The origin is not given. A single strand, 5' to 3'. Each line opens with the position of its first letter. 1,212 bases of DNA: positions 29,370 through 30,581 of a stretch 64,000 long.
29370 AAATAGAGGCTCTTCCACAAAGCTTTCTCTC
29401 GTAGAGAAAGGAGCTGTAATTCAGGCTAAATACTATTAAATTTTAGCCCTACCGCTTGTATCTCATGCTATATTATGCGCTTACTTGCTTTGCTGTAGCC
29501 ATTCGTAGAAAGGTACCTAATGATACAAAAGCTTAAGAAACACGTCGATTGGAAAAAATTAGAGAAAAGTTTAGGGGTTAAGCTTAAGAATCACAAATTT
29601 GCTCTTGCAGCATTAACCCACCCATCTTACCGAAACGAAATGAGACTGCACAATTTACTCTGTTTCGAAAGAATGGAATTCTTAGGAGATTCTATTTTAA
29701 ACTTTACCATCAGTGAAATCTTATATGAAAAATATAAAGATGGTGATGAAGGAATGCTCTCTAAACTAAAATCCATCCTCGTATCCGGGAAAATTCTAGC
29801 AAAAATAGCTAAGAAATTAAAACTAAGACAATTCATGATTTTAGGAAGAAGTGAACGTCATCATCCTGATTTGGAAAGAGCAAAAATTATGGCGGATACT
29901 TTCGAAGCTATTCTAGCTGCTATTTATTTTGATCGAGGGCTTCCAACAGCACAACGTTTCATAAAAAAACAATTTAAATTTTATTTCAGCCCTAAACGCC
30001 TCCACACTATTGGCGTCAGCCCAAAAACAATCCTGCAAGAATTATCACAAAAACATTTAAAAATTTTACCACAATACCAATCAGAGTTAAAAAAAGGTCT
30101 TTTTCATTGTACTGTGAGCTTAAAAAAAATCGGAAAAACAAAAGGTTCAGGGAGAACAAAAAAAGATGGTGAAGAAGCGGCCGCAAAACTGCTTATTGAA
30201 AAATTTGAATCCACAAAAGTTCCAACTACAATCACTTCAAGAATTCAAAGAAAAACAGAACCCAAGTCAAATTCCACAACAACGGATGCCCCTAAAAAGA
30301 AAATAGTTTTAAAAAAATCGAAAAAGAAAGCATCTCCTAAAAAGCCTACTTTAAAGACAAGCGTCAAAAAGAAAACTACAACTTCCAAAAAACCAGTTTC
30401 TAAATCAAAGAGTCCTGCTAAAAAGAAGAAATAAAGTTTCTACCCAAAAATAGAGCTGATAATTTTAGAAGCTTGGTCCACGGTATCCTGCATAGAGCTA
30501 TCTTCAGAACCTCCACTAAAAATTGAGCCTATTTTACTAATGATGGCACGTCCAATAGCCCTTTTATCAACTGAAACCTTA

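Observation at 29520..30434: RNase III fused to a histone-H1-like lysine-rich tail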

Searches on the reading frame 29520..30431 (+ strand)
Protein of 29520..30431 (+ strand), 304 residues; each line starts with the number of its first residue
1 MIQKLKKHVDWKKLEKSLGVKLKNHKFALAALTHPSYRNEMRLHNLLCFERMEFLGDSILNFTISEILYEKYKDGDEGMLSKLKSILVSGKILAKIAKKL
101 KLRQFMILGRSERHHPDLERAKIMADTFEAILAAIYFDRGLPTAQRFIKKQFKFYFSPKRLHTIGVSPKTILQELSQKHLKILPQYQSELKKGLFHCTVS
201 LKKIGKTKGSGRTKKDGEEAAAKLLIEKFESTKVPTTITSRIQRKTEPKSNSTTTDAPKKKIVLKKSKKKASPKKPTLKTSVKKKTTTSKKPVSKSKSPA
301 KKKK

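Call 3: search_protein_families(library=pfam, proteins=[window:29520-30431:+], max_evalue=1)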
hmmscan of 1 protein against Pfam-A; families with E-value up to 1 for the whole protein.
window:29520-30431:+ (304 aa): 4 families
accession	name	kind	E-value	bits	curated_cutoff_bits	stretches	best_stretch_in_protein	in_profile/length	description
PF14622.11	Ribonucleas_3_3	-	3.2e-33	115.1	35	1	25-152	2-124/128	Ribonuclease-III-like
PF00636.31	Ribonuclease_3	-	3.3e-24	86.1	27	1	50-140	1-102/102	Ribonuclease III domain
PF00035.32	dsrm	-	3.6e-07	31.1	23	1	168-228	1-65/66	Double-stranded RNA binding motif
PF22935.1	RM44_endonuclase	-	0.00012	22.5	27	1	54-135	64-139/139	Large ribosomal subunit protein mL44, endonuclease domain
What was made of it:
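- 29592..29975 (+): RNase III catalytic domain (aa 25-152), with the signature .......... and invariant acidic residues E53, D57, E77, D126 and E129. Pfam PF14622 and PF00636 (call 3).
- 30021..30212 (+): dsRNA-binding domain (aa 168 to about 231, alpha-beta-beta-beta-alpha). Pfam dsrm at 168-228, E = 3.6e-7 (call 3).
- On Bacterial class-1 RNase III (TIGR02191 / Rnc): PF14622 at E = 3e-33 and PF00636 at E = 3e-24 (call 3). PF00035 at 168-228, E = 3.6e-7, above the cut-off (call 3).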

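Call 4: search_protein_families(library=ncbifam, proteins=[window:29520-30431:+], max_evalue=0.1)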
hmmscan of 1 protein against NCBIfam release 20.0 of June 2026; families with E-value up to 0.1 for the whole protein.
window:29520-30431:+ (304 aa): 1 family
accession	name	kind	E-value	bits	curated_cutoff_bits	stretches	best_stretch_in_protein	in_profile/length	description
TIGR02191.1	RNaseIII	equivalog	8e-56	189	166.25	1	14-228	1-218/219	ribonuclease III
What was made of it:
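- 29520..30434 (+): rnc gene: 304-aa RNase III with a C-terminal lysine-rich extension (stop codon TAA at 30432-30434). TIGR02191 equivalog scores 189 bits, above the 166 cut-off (call 4).
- On Bacterial class-1 RNase III (TIGR02191 / Rnc): 189 bits against a cut-off of 166.25; aa 14-228 cover 218 of 219 model positions (call 4).
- Checked: NCBIfam TIGR02191 'ribonuclease III' (equivalog) scores 189 bits against a cut-off of 166, covering aa 14-228 and 218 of 219 model positions (calls 3, 4).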

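Call 6: find_homologous_proteins(query=window:29520-30431:+, max_evalue=1e-10)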
Query window:29520-30431:+ (304 aa): 925 proteins with E <= 1e-10 among 2782 candidates; the best 120 are listed.
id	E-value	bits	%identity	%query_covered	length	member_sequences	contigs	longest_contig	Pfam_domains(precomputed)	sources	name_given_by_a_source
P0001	3.4e-187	638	100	100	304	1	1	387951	PF00636.32,PF14622.12,PF00035.33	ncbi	-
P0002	2.8e-128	445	81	82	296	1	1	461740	PF00636.32,PF14622.12,PF00035.33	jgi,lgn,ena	-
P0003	1.4e-117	410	81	78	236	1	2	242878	PF00636.32,PF22935.2,PF14622.12,PF00035.33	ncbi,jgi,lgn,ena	-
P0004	3.4e-115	402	78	78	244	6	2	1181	PF00636.32,PF22935.2,PF14622.12,PF00035.33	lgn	-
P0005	7.4e-115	401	77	78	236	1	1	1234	PF00636.32,PF14622.12,PF00035.33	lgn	-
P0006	4.3e-114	399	77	78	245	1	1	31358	PF00636.32,PF22935.2,PF14622.12,PF00035.33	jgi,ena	-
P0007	1.6e-113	397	78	78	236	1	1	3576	PF00636.32,PF14622.12,PF00035.33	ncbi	-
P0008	3.9e-113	396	77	78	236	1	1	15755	PF00636.32,PF22935.2,PF14622.12,PF00035.33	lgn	-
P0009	3.5e-112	392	78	78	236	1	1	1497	PF00636.32,PF22935.2,PF14622.12,PF00035.33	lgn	-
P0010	1.1e-110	388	75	78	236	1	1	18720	PF00636.32,PF14622.12,PF00035.33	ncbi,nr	ncbi:MAG: ribonuclease III [Candidatus Omnitrophica bacterium]|nr:ribonuclease III [Candidatus Omnit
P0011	3.0e-97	344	69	75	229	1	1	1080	PF00636.32,PF14622.12,PF00035.33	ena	-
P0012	1.2e-56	210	47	72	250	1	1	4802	PF00636.32,PF22935.2,PF14622.12,PF00035.33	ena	-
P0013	7.4e-56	208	52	66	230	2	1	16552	PF00636.32,PF22935.2,PF14622.12,PF00035.33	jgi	-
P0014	3.9e-55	205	49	71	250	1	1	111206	PF00636.32,PF14622.12,PF00035.33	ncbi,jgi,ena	-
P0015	6.2e-55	205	47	71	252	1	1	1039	PF00636.32,PF22935.2,PF14622.12,PF00035.33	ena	-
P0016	1.4e-53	200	48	72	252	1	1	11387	PF00636.32,PF14622.12,PF00035.33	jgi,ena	-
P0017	2.3e-53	200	49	66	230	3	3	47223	PF00636.32,PF22935.2,PF14622.12,PF00035.33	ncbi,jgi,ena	-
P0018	3.3e-53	199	46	66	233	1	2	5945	PF00636.32,PF14622.12,PF00035.33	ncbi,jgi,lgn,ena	-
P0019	4.4e-53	199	50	69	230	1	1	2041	PF00636.32,PF22935.2,PF14622.12,PF00035.33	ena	-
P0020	9.6e-53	198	47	72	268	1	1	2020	PF00636.32,PF22935.2,PF14622.12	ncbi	-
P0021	1.2e-52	197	49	68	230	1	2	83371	PF00636.32,PF22935.2,PF14622.12,PF00035.33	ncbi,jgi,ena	-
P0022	3.5e-52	196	46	70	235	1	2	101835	PF00636.32,PF22935.2,PF14622.12,PF00035.33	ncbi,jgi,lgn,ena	-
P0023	3.7e-52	196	47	66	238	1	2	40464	PF00636.32,PF22935.2,PF14622.12,PF00035.33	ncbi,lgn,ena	-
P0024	4.6e-52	195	47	74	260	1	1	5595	PF00636.32,PF22935.2,PF14622.12,PF00035.33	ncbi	-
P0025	5.4e-52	195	49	67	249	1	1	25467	PF00636.32,PF14622.12,PF00035.33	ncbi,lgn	-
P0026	5.6e-52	195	47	72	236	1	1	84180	PF00636.32,PF14622.12,PF00035.33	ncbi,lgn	-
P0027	6.7e-52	195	47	74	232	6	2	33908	PF00636.32,PF14622.12,PF00035.33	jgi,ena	-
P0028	9.7e-52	194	46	71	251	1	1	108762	PF00636.32,PF22935.2,PF14622.12,PF00035.33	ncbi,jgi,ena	-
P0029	1.4e-51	194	48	72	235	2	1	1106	PF00636.32,PF22935.2,PF14622.12,PF00035.33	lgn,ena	-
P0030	1.7e-51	193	46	75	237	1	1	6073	PF00636.32,PF14622.12,PF00035.33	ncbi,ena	-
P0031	8.5e-51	191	46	75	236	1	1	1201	PF00636.32,PF14622.12,PF00035.33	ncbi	-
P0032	1.6e-50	190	46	67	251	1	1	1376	PF00636.32,PF22935.2,PF14622.12,PF00035.33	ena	-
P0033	2.1e-50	190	47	70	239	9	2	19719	PF00636.32,PF14622.12,PF00035.33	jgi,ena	-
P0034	3.0e-50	189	45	70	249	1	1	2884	PF00636.32,PF22935.2,PF14622.12,PF00035.33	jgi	jgi:ribonuclease III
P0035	4.0e-50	189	46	73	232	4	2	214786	PF00636.32,PF14622.12,PF00035.33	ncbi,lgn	-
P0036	9.2e-50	188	46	73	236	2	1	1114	PF00636.32,PF14622.12,PF00035.33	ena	-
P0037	1.1e-49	188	45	74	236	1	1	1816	PF00636.32,PF14622.12,PF00035.33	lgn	-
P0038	1.6e-49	187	44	72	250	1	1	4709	PF00636.32,PF14622.12,PF00035.33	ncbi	-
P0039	3.3e-49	186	46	73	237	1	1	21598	PF00636.32,PF14622.12,PF00035.33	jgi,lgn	-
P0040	3.5e-49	186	45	71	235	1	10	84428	PF00636.32,PF22935.2,PF14622.12,PF00035.33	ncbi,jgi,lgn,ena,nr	ncbi:MAG: ribonuclease III [Omnitrophica bacterium RIFCSPHIGHO2_02_FULL_46_11]|nr:MAG: ribonuclease 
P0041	3.9e-49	186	46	70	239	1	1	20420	PF00636.32,PF14622.12,PF00035.33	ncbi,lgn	-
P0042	4.2e-49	186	47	72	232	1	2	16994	PF00636.32,PF14622.12,PF00035.33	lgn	-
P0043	4.3e-49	186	47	70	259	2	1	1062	PF00636.32,PF14622.12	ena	-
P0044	5.4e-49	185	44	70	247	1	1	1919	PF00636.32,PF22935.2,PF14622.12,PF00035.33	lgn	-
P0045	7.0e-49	185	48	71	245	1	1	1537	PF00636.32,PF14622.12,PF00035.33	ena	-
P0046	8.1e-49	185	44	72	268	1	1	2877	PF00636.32,PF22935.2,PF14622.12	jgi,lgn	jgi:ribonuclease III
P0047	1.2e-48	184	47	70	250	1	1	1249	PF00636.32,PF22935.2,PF14622.12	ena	-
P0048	1.3e-48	184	47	58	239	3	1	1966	PF00636.32,PF22935.2,PF14622.12,PF00035.33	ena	-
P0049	2.0e-48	183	46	72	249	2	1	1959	PF00636.32,PF14622.12,PF00035.33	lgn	-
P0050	2.7e-48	183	45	69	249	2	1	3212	PF00636.32,PF14622.12,PF00035.33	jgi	-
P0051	4.9e-48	182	46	72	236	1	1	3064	PF00636.32,PF14622.12,PF00035.33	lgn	-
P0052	6.0e-48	182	43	73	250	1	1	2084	PF00636.32,PF14622.12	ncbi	-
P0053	6.0e-48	182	46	72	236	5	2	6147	PF00636.32,PF14622.12,PF00035.33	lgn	-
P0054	7.7e-48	181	47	71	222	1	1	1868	PF00636.32,PF22935.2,PF14622.12,PF00035.33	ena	-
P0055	1.9e-47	180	45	70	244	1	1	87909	PF00636.32,PF22935.2,PF14622.12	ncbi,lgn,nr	ncbi:MAG: ribonuclease III [Candidatus Omnitrophota bacterium]|nr:ribonuclease III [Candidatus Omnit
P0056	2.8e-47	180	45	70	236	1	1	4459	PF00636.32,PF14622.12,PF00035.33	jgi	-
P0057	3.2e-47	179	44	75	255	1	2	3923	PF00636.32,PF22935.2,PF14622.12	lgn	-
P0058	4.2e-47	179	44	71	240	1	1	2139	PF00636.32,PF22935.2,PF14622.12,PF00035.33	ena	-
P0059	1.2e-46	178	44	76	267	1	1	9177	PF00636.32,PF14622.12,PF00035.33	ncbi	-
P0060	1.4e-46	177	46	66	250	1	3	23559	PF00636.32,PF14622.12,PF00035.33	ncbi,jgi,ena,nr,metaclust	ncbi:MAG: ribonuclease III [Omnitrophica bacterium GWA2_52_8]|nr:MAG: ribonuclease III [Omnitrophica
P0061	2.3e-46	177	43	71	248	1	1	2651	PF00636.32,PF22935.2,PF14622.12,PF00035.33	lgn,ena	-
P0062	8.2e-46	175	43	69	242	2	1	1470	PF00636.32,PF14622.12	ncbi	-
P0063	1.8e-45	174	46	71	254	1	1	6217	PF00636.32,PF14622.12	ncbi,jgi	jgi:ribonuclease-3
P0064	2.0e-45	174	46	72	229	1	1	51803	PF00636.32,PF22935.2,PF14622.12,PF00035.33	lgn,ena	-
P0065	4.2e-45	172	44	70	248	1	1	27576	PF00636.32,PF22935.2,PF14622.12,PF00035.33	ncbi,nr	ncbi:MAG: ribonuclease III [Candidatus Omnitrophica bacterium]|nr:ribonuclease III [Candidatus Omnit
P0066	7.2e-45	172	44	71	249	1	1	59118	PF00636.32,PF14622.12,PF00035.33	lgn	-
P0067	1.9e-44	170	46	70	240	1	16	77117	PF00636.32,PF22935.2,PF14622.12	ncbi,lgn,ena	-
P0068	2.0e-44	170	45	71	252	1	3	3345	PF00636.32,PF22935.2,PF14622.12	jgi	jgi:ribonuclease-3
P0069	3.3e-44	170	44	71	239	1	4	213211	PF00636.32,PF22935.2,PF14622.12,PF00035.33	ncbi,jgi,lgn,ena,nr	ncbi:MAG TPA: ribonuclease III [Candidatus Omnitrophota bacterium]|nr:ribonuclease III [Candidatus O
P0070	3.9e-44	169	44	71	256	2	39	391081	PF00636.32,PF22935.2,PF14622.12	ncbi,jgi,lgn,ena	-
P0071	4.1e-44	169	46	71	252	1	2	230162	PF00636.32,PF22935.2,PF14622.12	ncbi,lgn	-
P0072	6.5e-44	169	43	71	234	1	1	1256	PF00636.32,PF22935.2,PF14622.12,PF00035.33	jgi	jgi:ribonuclease III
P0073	7.5e-44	168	43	80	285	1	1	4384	PF00636.32,PF14622.12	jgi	-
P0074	7.7e-44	168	46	70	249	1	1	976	PF00636.32,PF22935.2,PF14622.12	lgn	-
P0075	1.2e-43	168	45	70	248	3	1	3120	PF00636.32,PF14622.12,PF00035.33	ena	-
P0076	1.3e-43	168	46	70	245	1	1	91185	PF00636.32,PF22935.2,PF14622.12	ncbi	-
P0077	2.1e-43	167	46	70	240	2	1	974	PF00636.32,PF22935.2,PF14622.12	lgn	-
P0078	2.8e-43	166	45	71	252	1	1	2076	PF00636.32,PF14622.12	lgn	-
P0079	2.8e-43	166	44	70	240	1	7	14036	PF00636.32,PF22935.2,PF14622.12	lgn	-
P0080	3.0e-43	166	45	71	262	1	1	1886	PF00636.32,PF22935.2,PF14622.12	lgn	-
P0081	3.2e-43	166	45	69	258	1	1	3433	PF00636.32,PF14622.12,PF00035.33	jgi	-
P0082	3.4e-43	166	46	70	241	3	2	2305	PF00636.32,PF22935.2,PF14622.12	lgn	-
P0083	3.5e-43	166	46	70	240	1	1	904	PF00636.32,PF22935.2,PF14622.12,PF00035.33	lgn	-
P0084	3.6e-43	166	45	70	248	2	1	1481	PF00636.32,PF14622.12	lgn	-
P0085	4.4e-43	166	42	72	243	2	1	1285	PF00636.32,PF22935.2,PF14622.12,PF00035.33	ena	-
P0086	5.3e-43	166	43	71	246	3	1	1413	PF00636.32,PF14622.12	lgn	-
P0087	5.6e-43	166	44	70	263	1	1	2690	PF00636.32,PF14622.12,PF00035.33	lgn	-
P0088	7.8e-43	165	43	71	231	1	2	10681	PF00636.32,PF14622.12,PF00035.33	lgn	-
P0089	9.0e-43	165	44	71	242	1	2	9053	PF00636.32,PF22935.2,PF14622.12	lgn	-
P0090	1.2e-42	164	42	70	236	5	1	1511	PF00636.32,PF22935.2,PF14622.12,PF00035.33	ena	-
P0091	1.8e-42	164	45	69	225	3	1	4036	PF00636.32,PF14622.12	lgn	-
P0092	1.8e-42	164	42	70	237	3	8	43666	PF00636.32,PF22935.2,PF14622.12,PF00035.33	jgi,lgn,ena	-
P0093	2.4e-42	163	45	71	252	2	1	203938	PF00636.32,PF22935.2,PF14622.12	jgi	-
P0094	2.6e-42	163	44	70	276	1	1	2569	PF00636.32,PF22935.2,PF14622.12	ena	-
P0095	2.9e-42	163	45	71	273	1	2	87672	PF00636.32,PF14622.12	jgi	jgi:ribonuclease-3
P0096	3.0e-42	163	44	70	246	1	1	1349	PF00636.32,PF14622.12,PF00035.33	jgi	-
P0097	3.1e-42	163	44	71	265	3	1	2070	PF00636.32,PF22935.2,PF14622.12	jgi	jgi:ribonuclease III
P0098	3.4e-42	163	45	71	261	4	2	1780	PF00636.32,PF22935.2,PF14622.12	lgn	-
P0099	4.1e-42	163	44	71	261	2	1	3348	PF00636.32,PF22935.2,PF14622.12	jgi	jgi:ribonuclease III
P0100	5.1e-42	162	44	71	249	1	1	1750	PF00636.32,PF22935.2,PF14622.12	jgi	jgi:ribonuclease III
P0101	8.1e-42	162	46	71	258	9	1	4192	PF00636.32,PF22935.2,PF14622.12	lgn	-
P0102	1.1e-41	161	45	70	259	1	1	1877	PF00636.32,PF22935.2,PF14622.12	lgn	-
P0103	1.2e-41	161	43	71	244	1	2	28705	PF00636.32,PF22935.2,PF14622.12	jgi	jgi:ribonuclease-3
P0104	1.2e-41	161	42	70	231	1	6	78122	PF00636.32,PF22935.2,PF14622.12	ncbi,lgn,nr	ncbi:MAG: ribonuclease III [Candidatus Omnitrophica bacterium]|nr:ribonuclease III [Candidatus Omnit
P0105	1.5e-41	161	46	70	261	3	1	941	PF00636.32,PF22935.2,PF14622.12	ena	-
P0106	1.6e-41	161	46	70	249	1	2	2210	PF00636.32,PF22935.2,PF14622.12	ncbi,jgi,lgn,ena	-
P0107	1.8e-41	161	44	70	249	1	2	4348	PF00636.32,PF22935.2,PF14622.12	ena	-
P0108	2.1e-41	160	44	71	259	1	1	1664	PF00636.32,PF22935.2,PF14622.12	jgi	-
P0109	2.1e-41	160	45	71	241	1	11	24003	PF00636.32,PF22935.2,PF14622.12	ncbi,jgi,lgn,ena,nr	ncbi:MAG: ribonuclease III [Omnitrophica bacterium RIFOXYB12_FULL_50_7]|nr:MAG: ribonuclease III [Om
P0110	2.5e-41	160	44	70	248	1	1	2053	PF00636.32,PF14622.12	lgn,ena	-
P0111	2.9e-41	160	42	70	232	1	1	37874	PF00636.32,PF14622.12,PF00035.33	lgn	-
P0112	3.2e-41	160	42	70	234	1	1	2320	PF00636.32,PF22935.2,PF14622.12,PF00035.33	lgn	-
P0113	5.0e-41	159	44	71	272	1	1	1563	PF00636.32,PF22935.2,PF14622.12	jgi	jgi:ribonuclease III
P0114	5.1e-41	159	44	71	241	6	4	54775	PF00636.32,PF14622.12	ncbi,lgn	-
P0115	5.2e-41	159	43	70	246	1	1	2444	PF00636.32,PF14622.12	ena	-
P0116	6.1e-41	159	44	70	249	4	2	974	PF00636.32,PF22935.2,PF14622.12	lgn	-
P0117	6.3e-41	159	44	70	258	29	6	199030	PF00636.32,PF22935.2,PF14622.12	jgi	jgi:ribonuclease III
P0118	8.0e-41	158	43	71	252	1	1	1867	PF00636.32,PF14622.12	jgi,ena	-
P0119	1.1e-40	158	43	77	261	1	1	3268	PF00636.32,PF22935.2,PF14622.12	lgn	-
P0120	1.2e-40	158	45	71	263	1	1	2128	PF00636.32,PF22935.2,PF14622.12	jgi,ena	-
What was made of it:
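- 29520..30434 (+): An identical protein, P0001, is in the public collection from NCBI (call 6).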

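Call 8: find_encoding_contigs(protein=P0002, flank=6000, max_places=3)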
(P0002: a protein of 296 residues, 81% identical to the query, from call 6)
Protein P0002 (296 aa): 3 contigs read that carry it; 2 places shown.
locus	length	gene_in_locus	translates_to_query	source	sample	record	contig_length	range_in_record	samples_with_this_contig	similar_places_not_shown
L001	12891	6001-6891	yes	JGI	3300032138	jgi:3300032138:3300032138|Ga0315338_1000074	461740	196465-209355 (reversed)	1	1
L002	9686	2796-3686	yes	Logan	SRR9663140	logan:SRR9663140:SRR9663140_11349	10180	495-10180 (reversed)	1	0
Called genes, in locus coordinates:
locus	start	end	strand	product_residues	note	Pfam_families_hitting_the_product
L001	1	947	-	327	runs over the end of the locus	PF02729:OTCace_N, PF00185:OTCace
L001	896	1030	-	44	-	-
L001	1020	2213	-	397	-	PF00202:Aminotran_3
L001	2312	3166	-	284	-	PF00696:AA_kinase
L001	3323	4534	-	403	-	PF01960:ArgJ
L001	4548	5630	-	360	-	PF01118:Semialdhyde_dh, PF02774:Semialdhyde_dhC, PF22698:Semialdhyde_dhC_1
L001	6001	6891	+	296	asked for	PF14622:Ribonucleas_3_3, PF00636:Ribonuclease_3, PF00035:dsrm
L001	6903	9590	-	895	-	PF05170:AsmA, PF05359:DUF748 (weak)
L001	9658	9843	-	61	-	-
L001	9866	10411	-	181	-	PF00380:Ribosomal_S9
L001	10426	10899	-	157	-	PF00572:Ribosomal_L13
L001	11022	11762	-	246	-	PF01416:PseudoU_synth_1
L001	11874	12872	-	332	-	PF01118:Semialdhyde_dh, PF02774:Semialdhyde_dhC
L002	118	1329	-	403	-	PF01960:ArgJ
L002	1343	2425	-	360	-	PF01118:Semialdhyde_dh, PF02774:Semialdhyde_dhC, PF22698:Semialdhyde_dhC_1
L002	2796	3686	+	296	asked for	PF14622:Ribonucleas_3_3, PF00636:Ribonuclease_3, PF00035:dsrm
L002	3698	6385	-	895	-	PF05170:AsmA, PF05359:DUF748 (weak)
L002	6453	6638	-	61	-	-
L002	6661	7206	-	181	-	PF00380:Ribosomal_S9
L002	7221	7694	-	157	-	PF00572:Ribosomal_L13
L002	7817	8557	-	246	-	PF01416:PseudoU_synth_1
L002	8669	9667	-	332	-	PF01118:Semialdhyde_dh, PF02774:Semialdhyde_dhC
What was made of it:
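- The same architecture is found in an independent species, in JGI, Logan and ENA assemblies (calls 6, 8).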

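Call 9: find_encoding_contigs(protein=P0003, flank=6000, max_places=3)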
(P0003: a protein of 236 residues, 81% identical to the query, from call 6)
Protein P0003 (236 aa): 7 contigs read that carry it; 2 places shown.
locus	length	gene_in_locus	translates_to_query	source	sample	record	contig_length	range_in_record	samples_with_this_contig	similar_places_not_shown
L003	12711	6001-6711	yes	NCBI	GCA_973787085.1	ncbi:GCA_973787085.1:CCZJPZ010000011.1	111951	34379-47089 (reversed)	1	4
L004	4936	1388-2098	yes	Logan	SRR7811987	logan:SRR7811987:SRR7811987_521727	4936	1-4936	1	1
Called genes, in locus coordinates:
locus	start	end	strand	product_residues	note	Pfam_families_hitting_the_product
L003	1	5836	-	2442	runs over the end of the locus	-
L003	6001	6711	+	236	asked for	PF22935:RM44_endonuclase (faint), PF14622:Ribonucleas_3_3, PF00636:Ribonuclease_3, PF00035:dsrm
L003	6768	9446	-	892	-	PF05170:AsmA (weak), PF05359:DUF748 (faint), PF05170:AsmA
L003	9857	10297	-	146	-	PF00380:Ribosomal_S9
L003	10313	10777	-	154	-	PF00572:Ribosomal_L13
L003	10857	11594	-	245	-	PF01416:PseudoU_synth_1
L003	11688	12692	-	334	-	PF01118:Semialdhyde_dh, PF02774:Semialdhyde_dhC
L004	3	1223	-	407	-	?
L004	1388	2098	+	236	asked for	PF22935:RM44_endonuclase (faint), PF14622:Ribonucleas_3_3, PF00636:Ribonuclease_3, PF00035:dsrm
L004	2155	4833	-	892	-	PF05170:AsmA (weak), PF05359:DUF748 (faint), PF05170:AsmA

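Call 14: find_encoding_contigs(protein=P0001, flank=1000, max_places=3)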
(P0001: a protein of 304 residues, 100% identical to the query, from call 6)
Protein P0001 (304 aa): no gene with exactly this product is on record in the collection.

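Call 20: find_related_loci(query=window:29520-30431:+, collection=genome_contigs, flank=3000)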
Query window:29520-30431:+ (304 aa) in genome_contigs; peptide patterns used: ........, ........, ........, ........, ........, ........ (x = any residue, [..] = any of these).
592 stretches matched a pattern; 2 encode a relative of the query (tblastn E <= 1e-3); 2 distinct loci.
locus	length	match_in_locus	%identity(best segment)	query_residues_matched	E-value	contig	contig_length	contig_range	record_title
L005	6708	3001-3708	75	1-236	4e-117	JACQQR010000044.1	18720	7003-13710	MAG: Candidatus Omnitrophota bacterium isolate NC_groundwater_1338_Ag_S-0.2um_49_33 S_p2_S4_coassembly_k141_352856, whol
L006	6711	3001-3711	77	1-237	7e-121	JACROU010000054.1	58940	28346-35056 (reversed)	MAG: Candidatus Omnitrophota bacterium isolate NC_groundwater_1969_Pr3_S-0.2um_47_3 scaffold_9382, whole genome shotgun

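Call 35: find_related_loci(query=window:29520-30431:+, collection=metagenome_contigs, flank=3000)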
Query window:29520-30431:+ (304 aa) in metagenome_contigs; peptide patterns used: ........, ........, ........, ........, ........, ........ (x = any residue, [..] = any of these).
600 stretches matched a pattern (row limit reached: there are more); 3 encode a relative of the query (tblastn E <= 1e-3); 3 distinct loci.
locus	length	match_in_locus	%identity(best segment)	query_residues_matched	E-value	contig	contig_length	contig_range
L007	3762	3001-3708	77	1-236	1e-120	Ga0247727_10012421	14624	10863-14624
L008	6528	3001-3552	27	49-223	3e-14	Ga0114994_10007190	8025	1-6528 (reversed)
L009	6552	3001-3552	27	49-223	3e-14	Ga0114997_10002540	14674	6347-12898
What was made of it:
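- Tried and rejected: The genome_contigs and metagenome_contigs scans returned only tail-less relatives at 75-77% identity and distant RNase III proteins (calls 20, 35).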
